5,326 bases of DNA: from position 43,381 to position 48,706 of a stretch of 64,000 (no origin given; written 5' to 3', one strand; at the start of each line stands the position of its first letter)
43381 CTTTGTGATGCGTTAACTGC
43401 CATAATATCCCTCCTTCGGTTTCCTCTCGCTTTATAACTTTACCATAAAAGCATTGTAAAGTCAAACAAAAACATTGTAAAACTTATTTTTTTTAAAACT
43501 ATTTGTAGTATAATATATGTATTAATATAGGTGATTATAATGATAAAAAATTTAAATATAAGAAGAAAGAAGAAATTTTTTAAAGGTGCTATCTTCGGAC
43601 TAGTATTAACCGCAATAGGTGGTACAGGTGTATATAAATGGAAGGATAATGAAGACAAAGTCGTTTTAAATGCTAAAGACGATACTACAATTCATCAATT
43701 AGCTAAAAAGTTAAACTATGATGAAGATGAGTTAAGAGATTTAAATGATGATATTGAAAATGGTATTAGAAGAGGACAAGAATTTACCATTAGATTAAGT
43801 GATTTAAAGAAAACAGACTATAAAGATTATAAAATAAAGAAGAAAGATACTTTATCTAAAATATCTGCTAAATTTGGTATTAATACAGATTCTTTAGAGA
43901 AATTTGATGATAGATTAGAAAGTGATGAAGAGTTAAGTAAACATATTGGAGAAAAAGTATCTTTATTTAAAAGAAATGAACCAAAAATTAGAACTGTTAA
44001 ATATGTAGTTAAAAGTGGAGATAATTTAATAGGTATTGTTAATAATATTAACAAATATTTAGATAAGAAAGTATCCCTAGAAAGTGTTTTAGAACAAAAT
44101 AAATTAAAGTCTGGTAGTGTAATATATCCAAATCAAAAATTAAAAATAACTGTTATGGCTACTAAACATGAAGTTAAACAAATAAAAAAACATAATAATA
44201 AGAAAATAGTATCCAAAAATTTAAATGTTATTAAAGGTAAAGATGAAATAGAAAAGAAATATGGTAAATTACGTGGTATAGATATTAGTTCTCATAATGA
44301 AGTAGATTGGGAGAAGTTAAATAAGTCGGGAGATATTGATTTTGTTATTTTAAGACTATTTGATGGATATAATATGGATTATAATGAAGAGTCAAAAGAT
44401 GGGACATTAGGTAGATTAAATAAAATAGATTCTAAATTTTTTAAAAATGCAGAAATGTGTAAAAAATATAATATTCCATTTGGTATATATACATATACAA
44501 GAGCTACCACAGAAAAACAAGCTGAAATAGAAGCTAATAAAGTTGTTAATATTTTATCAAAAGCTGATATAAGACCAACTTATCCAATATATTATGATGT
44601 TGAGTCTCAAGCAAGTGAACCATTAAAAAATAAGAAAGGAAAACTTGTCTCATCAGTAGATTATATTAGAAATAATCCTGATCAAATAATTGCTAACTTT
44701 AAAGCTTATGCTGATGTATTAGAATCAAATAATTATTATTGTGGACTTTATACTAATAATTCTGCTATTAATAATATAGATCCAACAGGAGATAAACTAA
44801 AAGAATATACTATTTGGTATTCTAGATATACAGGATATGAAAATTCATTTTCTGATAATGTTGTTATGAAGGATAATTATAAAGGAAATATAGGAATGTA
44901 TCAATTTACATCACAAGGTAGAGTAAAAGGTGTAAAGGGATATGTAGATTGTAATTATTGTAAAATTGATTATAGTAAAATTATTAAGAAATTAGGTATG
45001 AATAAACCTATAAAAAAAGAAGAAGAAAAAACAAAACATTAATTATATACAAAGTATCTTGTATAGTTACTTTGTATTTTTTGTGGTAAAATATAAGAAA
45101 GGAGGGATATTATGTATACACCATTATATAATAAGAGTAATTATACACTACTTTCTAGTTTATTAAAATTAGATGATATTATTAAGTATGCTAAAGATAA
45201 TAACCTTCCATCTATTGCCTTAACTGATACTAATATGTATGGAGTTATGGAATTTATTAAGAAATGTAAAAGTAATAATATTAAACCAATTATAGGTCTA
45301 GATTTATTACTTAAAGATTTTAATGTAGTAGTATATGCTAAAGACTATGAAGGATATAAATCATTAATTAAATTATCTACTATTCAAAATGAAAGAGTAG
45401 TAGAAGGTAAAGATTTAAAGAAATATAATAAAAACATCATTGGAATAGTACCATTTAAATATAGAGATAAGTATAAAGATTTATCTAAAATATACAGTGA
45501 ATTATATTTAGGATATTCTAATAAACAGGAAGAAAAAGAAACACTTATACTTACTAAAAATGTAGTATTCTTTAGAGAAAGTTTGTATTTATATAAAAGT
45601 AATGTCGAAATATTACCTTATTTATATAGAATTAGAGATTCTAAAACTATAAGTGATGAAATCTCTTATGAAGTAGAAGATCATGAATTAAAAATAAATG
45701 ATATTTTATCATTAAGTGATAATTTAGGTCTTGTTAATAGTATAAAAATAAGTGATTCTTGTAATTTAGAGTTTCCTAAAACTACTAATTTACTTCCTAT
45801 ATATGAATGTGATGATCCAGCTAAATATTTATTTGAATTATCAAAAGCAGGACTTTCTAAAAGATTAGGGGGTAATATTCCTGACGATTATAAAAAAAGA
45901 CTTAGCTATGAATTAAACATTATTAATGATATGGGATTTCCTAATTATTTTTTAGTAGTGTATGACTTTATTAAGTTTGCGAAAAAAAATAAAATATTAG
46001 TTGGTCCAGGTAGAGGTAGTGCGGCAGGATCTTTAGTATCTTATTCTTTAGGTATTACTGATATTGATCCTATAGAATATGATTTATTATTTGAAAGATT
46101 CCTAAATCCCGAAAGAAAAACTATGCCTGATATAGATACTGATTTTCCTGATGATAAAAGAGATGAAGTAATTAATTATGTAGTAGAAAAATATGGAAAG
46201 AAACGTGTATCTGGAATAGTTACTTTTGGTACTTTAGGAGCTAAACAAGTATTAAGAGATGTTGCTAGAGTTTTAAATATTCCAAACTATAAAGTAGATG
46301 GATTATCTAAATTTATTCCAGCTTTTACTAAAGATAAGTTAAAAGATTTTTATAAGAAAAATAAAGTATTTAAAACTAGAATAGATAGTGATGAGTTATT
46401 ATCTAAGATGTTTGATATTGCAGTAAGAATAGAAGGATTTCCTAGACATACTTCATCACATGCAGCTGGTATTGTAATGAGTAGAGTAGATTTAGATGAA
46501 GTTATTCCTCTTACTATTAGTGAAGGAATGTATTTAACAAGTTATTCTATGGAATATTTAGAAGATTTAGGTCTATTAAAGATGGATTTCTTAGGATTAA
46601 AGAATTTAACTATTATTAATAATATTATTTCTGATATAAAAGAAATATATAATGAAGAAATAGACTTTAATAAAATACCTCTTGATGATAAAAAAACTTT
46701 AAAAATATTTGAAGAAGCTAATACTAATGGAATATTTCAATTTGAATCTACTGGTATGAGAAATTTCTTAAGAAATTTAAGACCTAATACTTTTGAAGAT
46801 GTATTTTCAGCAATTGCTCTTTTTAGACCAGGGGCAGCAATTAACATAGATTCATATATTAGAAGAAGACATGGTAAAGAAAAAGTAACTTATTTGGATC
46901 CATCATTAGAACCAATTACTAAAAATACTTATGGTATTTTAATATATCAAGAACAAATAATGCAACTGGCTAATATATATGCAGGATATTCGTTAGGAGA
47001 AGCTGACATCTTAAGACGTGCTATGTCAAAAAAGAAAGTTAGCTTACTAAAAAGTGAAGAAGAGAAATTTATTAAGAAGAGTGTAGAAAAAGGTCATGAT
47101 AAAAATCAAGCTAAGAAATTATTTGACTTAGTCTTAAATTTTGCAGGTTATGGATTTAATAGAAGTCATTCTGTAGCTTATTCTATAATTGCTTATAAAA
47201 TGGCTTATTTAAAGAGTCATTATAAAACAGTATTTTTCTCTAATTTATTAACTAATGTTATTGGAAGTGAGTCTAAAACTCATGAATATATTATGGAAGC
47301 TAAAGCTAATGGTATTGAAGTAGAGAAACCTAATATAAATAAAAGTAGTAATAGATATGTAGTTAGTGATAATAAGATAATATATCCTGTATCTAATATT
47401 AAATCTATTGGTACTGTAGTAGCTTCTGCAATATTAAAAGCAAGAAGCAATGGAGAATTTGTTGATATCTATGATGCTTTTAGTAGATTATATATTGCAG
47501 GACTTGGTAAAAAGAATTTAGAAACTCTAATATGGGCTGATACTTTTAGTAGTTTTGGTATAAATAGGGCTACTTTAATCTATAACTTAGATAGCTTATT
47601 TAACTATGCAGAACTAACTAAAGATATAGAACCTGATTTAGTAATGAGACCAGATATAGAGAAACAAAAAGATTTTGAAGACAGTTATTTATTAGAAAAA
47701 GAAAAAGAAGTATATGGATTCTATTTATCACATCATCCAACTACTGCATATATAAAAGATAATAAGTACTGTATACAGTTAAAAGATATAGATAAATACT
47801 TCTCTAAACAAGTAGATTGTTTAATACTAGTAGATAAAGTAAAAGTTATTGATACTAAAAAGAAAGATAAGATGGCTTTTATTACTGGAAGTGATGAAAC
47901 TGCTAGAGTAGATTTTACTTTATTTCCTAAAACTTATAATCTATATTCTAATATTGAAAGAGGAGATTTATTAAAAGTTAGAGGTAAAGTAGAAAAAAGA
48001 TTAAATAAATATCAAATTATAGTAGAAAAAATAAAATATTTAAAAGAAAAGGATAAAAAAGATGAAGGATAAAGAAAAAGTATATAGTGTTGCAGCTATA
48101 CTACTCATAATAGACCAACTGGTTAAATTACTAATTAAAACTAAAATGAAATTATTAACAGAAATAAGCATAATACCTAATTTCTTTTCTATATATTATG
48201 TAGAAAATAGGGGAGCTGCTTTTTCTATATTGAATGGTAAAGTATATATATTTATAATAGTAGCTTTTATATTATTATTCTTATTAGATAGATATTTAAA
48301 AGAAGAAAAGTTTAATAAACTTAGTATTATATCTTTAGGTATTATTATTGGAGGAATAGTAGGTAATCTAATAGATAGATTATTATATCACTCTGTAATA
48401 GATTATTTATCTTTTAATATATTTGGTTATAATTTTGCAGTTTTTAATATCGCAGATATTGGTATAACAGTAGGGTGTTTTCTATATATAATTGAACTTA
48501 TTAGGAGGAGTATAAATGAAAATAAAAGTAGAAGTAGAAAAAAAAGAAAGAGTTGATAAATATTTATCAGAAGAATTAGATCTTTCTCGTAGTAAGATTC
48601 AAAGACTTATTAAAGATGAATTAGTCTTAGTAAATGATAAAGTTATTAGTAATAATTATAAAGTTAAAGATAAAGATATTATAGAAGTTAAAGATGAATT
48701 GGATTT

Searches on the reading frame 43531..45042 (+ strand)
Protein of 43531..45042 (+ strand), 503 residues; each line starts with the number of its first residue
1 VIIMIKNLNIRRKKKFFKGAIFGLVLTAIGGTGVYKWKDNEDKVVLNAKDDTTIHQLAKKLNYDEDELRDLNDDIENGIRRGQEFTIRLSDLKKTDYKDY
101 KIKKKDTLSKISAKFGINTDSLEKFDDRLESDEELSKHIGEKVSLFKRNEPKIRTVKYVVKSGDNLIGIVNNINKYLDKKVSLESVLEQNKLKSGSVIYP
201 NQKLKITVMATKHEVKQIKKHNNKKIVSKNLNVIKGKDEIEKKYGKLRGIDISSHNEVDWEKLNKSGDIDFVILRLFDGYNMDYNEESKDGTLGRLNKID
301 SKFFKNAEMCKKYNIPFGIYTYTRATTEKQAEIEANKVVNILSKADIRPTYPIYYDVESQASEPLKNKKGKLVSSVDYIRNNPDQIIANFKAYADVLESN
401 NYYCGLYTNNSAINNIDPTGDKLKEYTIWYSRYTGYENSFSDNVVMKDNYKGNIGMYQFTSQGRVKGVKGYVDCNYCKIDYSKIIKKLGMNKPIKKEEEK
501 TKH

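Call 9: search_protein_families(library=pfam, proteins=[window:43531-45042:+], max_evalue=0.001)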
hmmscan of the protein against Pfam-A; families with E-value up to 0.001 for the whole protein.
window:43531-45042:+ (503 aa): 3 families
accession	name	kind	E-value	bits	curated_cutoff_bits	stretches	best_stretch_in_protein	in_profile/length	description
PF01476.26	LysM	-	8.7e-14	51.6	20.9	2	158-207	1-43/43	LysM domain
PF01183.26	Glyco_hydro_25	-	3.4e-13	50.7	27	1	250-468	1-180/180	Glycosyl hydrolases family 25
PF23473.1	LysM3_LYK4_5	-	0.00032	21.2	29.3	0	100-122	5-27/48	LYK4/5 LysM3 domain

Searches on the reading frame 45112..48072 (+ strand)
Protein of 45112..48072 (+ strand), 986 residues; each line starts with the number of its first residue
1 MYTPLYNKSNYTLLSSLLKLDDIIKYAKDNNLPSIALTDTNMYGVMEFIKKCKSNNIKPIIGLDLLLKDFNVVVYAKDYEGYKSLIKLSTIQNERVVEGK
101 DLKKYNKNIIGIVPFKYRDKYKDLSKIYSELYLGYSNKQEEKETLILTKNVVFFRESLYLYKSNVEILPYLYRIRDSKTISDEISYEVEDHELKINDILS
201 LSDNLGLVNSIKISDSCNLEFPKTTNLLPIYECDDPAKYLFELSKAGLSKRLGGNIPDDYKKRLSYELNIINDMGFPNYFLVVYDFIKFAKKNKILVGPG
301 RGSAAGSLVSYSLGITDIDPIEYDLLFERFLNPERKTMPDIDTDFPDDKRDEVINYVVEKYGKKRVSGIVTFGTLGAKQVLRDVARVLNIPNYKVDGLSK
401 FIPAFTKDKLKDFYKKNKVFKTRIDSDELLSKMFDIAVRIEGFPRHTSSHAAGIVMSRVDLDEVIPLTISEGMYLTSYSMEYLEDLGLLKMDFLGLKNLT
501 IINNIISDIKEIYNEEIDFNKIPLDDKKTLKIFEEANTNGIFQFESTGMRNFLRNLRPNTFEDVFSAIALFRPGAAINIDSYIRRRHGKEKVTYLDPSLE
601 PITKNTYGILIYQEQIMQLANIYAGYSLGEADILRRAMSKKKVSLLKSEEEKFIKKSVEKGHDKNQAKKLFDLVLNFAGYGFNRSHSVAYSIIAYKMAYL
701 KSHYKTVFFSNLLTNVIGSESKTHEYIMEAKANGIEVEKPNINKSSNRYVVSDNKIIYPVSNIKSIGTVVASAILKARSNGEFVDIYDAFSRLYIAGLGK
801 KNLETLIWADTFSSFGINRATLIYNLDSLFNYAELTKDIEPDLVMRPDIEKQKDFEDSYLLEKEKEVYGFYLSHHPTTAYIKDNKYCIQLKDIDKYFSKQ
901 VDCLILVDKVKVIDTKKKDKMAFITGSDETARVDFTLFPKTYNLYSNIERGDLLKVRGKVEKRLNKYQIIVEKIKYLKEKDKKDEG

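Call 9: search_protein_families(library=pfam, proteins=[window:45112-48072:+], max_evalue=0.001)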
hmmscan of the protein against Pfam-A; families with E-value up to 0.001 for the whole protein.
window:45112-48072:+ (986 aa): 5 families
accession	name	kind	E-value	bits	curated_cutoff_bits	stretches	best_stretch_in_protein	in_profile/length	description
PF07733.18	DNA_pol3_alpha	-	1.4e-99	333.4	23.9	1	239-495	2-260/260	Bacterial DNA polymerase III alpha NTPase domain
PF17657.6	DNA_pol3_finger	-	5.2e-62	208.5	22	1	498-661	1-166/166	Bacterial DNA polymerase III alpha subunit finger domain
PF02811.25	PHP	-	1.6e-19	71.3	26.4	1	7-113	4-122/164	PHP domain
PF14579.12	HHH_6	-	4.9e-19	68.8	25.6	1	734-822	1-90/90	Helix-hairpin-helix motif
PF01336.31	tRNA_anti-codon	-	3.3e-12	46.6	27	1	911-975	6-73/75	OB-fold nucleic acid binding domain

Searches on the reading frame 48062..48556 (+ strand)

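Call 9: search_protein_families(library=pfam, proteins=[window:48062-48556:+], max_evalue=0.001)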
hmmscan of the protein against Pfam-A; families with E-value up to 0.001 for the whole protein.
window:48062-48556:+ (164 aa): 1 family
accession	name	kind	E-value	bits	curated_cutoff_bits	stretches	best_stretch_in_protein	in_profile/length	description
PF01252.23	Peptidase_A8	-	3.3e-37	128.3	25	1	10-147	1-141/142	Signal peptidase (SPase) II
